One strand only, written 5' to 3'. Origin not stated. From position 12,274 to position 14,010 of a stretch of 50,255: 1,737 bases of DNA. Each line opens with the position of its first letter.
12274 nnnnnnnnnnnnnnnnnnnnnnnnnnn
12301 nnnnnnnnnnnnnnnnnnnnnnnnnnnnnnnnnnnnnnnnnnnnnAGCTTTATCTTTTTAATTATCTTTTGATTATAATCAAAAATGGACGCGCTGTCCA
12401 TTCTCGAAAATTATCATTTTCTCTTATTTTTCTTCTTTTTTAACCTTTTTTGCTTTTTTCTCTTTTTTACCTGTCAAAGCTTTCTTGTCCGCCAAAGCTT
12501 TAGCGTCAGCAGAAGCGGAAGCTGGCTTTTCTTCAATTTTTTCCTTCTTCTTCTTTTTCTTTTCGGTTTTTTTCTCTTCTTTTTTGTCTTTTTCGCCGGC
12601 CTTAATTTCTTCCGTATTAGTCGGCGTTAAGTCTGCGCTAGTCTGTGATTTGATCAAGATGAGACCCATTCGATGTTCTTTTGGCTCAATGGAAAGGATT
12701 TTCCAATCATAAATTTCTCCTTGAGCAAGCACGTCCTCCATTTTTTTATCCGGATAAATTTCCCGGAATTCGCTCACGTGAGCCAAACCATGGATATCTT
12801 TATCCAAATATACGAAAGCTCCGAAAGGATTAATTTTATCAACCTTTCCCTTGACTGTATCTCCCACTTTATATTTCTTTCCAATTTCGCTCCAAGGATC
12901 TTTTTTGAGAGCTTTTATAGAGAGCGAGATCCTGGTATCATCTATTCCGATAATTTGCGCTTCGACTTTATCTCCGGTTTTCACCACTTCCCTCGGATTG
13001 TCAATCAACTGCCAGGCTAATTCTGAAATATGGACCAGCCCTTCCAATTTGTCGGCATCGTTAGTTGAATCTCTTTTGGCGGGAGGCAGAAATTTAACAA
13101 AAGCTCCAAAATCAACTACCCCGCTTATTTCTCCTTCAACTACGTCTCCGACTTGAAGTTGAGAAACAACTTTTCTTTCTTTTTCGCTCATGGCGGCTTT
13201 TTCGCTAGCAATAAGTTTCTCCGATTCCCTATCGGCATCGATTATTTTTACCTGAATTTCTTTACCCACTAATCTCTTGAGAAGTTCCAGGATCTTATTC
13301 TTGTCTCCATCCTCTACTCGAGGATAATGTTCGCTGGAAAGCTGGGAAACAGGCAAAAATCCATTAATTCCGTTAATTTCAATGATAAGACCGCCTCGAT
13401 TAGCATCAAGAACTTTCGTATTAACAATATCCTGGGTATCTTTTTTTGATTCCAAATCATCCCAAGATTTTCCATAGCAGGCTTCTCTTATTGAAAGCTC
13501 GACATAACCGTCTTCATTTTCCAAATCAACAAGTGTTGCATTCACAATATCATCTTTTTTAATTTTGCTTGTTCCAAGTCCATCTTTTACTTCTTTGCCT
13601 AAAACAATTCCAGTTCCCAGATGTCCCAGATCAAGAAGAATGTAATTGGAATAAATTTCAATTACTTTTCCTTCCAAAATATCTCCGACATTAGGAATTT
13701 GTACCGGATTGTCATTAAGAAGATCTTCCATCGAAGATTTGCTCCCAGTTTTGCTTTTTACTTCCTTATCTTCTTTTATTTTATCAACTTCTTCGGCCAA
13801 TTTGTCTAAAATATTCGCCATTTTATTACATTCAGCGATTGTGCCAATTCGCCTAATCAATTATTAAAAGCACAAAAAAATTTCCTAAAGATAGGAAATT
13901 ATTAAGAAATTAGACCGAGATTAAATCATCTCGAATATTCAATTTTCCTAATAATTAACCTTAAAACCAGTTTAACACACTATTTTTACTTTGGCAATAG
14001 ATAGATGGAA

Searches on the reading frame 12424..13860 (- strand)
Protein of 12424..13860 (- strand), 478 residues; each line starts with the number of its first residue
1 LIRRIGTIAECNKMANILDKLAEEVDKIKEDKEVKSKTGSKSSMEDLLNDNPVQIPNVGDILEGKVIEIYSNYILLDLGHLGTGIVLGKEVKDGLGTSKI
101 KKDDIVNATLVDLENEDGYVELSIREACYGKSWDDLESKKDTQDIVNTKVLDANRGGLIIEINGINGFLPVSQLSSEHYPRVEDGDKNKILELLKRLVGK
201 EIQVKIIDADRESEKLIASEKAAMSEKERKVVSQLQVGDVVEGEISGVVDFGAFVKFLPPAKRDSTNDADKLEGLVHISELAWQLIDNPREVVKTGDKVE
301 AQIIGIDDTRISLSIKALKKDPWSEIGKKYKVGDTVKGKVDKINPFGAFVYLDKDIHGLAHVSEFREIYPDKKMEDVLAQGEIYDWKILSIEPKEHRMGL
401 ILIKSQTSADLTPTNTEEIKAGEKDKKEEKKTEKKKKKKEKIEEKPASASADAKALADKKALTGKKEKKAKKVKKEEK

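Call 9: search_protein_families(library=pfam, proteins=[window:12424-13860:-], max_evalue=0.01)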
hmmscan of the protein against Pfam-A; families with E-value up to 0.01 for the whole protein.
window:12424-13860:- (478 aa): 3 families
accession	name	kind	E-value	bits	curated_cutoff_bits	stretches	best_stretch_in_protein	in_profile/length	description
PF00575.29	S1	-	8.9e-38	129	22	5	270-316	25-74/74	S1 RNA binding domain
PF21710.3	Spt6_S1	-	0.0017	19.1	27.5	0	331-398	15-82/91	Spt6, S1/OB domain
PF23459.1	S1_RRP5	-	0.0032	18.4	27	0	331-364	2-35/72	RRP5 S1 domain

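Call 13: find_encoding_contigs(protein=window:12424-13860:-, flank=10000, max_places=10)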
Protein window:12424-13860:- (478 aa): no gene with exactly this product is on record in the collection.

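Call 14: find_related_loci(query=window:12424-13860:-, collection=genome_contigs, flank=10000)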
Query window:12424-13860:- (478 aa) in genome_contigs; peptide patterns used: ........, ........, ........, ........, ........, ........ (x = any residue, [..] = any of these).
600 stretches matched a pattern (row limit reached: there are more); 412 encode a relative of the query (tblastn E <= 1e-3); the best 80 are kept; 80 distinct loci.
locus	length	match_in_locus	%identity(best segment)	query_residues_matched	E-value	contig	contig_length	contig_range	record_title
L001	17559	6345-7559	83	3-403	0e+0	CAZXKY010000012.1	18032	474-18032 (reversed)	MAG TPA_asm: uncultured Bdellovibrionales bacterium isolate SRP192927_co2_902 genome assembly, contig: NODE_4977_length_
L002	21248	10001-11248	71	6-405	0e+0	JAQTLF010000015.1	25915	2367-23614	MAG: Candidatus Moraniibacteriota bacterium isolate STA_10 NODE_3546_length_25915_cov_7.489957_Sandtown_A, whole genome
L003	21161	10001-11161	76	11-400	0e+0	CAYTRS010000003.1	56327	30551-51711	MAG TPA_asm: uncultured Bdellovibrionales bacterium isolate binchicken_co220_120 genome assembly, contig: NODE_252_lengt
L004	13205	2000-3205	73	16-404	0e+0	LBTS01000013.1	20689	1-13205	MAG: Candidatus Moranbacteria bacterium GW2011_GWC2_37_8 US63_C0013, whole genome shotgun sequence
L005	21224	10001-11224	71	11-406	0e+0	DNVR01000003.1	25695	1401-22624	MAG TPA_asm: Candidatus Moraniibacteriota bacterium isolate UBA12142 contig_2116, whole genome shotgun sequence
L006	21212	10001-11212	72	11-403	0e+0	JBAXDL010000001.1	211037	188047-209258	MAG: bacterium isolate ELA218 MAG218_1, whole genome shotgun sequence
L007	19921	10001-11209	72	16-406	0e+0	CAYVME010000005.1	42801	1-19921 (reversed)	MAG TPA_asm: uncultured Bdellovibrionales bacterium isolate SRP011637_co1_104 genome assembly, contig: NODE_166_length_4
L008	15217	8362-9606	70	7-406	0e+0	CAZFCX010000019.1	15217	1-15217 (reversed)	MAG TPA_asm: uncultured Bdellovibrionales bacterium isolate SRP239243_co1_144 genome assembly, contig: NODE_6549_length_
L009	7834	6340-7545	72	16-404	0e+0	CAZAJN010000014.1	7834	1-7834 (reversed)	MAG TPA_asm: uncultured Bdellovibrionales bacterium isolate binchicken_co169_45 genome assembly, contig: k99_653658, who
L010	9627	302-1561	69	8-406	0e+0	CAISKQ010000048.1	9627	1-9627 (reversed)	uncultured bacterium isolate LJ_bin-4100 genome assembly, contig: bin-4100:48/67, whole genome shotgun sequence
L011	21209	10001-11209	71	16-406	0e+0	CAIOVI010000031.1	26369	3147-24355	uncultured bacterium isolate MJ110830A_bin-153 genome assembly, contig: bin-153:31/63, whole genome shotgun sequence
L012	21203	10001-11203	70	16-404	0e+0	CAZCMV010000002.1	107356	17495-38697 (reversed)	MAG TPA_asm: uncultured Bdellovibrionales bacterium isolate SRP192927_co1_222 genome assembly, contig: NODE_143_length_1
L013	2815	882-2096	69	13-406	0e+0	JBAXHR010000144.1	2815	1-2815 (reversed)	MAG: Candidatus Moraniibacteriota bacterium isolate ELA328 MAG328_144, whole genome shotgun sequence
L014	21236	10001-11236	69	16-408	0e+0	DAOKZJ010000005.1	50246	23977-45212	MAG TPA_asm: Candidatus Moraniibacteriota bacterium isolate AMR_MDS_0047 NODE_432_length_50246_cov_11.763125, whole geno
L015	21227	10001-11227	70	13-404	0e+0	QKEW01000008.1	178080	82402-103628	MAG: bacterium isolate SZUA-486 scaffold_70, whole genome shotgun sequence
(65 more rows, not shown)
